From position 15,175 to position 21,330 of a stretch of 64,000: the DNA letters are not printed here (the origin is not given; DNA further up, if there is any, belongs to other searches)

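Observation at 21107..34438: About 13-kb co-directional supercluster of exported and lipoprotein genes built from periplasmic ring-scaffold modules, a candidate uncharacterised envelope machine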

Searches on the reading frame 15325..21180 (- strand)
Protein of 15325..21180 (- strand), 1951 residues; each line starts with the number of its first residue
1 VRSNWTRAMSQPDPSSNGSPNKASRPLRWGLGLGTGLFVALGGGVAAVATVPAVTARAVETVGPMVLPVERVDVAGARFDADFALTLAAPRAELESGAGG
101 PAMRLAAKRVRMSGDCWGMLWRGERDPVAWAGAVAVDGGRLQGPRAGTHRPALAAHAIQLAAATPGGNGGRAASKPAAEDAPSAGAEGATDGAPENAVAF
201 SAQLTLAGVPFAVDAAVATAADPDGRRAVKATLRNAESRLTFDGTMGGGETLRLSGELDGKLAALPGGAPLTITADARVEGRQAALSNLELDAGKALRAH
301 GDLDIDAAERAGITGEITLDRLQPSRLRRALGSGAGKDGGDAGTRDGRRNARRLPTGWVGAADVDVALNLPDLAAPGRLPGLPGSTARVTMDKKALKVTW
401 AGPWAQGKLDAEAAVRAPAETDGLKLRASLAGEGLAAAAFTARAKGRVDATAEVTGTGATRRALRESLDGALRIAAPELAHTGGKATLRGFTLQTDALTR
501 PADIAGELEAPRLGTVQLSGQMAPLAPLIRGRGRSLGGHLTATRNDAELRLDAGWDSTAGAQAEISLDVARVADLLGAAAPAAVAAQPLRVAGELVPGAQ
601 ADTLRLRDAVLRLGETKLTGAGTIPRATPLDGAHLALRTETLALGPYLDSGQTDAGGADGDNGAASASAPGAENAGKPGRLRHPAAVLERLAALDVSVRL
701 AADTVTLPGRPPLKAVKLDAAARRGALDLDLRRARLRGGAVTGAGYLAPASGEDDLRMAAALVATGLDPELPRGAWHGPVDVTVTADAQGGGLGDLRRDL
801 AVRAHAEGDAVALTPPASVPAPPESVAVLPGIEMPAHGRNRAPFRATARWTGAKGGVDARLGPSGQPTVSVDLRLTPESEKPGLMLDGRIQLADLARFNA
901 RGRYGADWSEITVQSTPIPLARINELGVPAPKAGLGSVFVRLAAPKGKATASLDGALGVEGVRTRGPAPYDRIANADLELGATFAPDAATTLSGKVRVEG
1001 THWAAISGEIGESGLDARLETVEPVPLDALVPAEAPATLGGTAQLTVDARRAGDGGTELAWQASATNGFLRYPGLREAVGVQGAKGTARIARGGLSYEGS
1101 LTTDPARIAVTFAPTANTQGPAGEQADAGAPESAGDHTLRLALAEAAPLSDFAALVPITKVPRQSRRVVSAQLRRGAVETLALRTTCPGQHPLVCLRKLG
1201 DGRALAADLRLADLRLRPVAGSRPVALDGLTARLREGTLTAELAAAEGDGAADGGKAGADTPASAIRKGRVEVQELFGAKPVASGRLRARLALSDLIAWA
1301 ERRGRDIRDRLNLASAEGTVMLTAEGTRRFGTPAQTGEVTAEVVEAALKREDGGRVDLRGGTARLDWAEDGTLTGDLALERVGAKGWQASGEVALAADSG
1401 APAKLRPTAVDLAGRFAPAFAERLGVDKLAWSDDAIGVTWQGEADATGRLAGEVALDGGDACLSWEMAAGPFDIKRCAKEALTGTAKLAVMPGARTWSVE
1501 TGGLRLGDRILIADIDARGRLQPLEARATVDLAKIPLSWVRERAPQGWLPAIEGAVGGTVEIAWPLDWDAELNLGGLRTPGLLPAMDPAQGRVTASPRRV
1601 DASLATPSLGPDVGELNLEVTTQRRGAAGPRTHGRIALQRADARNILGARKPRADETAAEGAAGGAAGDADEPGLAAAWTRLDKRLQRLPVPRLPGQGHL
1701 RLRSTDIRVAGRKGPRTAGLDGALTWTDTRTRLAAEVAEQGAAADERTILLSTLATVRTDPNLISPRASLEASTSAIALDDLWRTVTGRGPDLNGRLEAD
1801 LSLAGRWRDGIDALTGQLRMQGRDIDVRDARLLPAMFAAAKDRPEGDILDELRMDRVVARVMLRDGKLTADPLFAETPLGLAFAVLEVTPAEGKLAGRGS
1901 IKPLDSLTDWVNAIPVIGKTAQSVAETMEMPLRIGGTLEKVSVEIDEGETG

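Call 7: search_protein_families(library=pfam, proteins=[window:15325-21180:-], max_evalue=0.001)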
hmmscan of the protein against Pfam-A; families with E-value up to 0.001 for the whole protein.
window:15325-21180:- (1951 aa): 0 families

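Call 39: search_protein_families(library=ncbifam, proteins=[window:15325-21180:-], max_evalue=1)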
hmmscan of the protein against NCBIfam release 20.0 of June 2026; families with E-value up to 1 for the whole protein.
window:15325-21180:- (1951 aa): 0 families
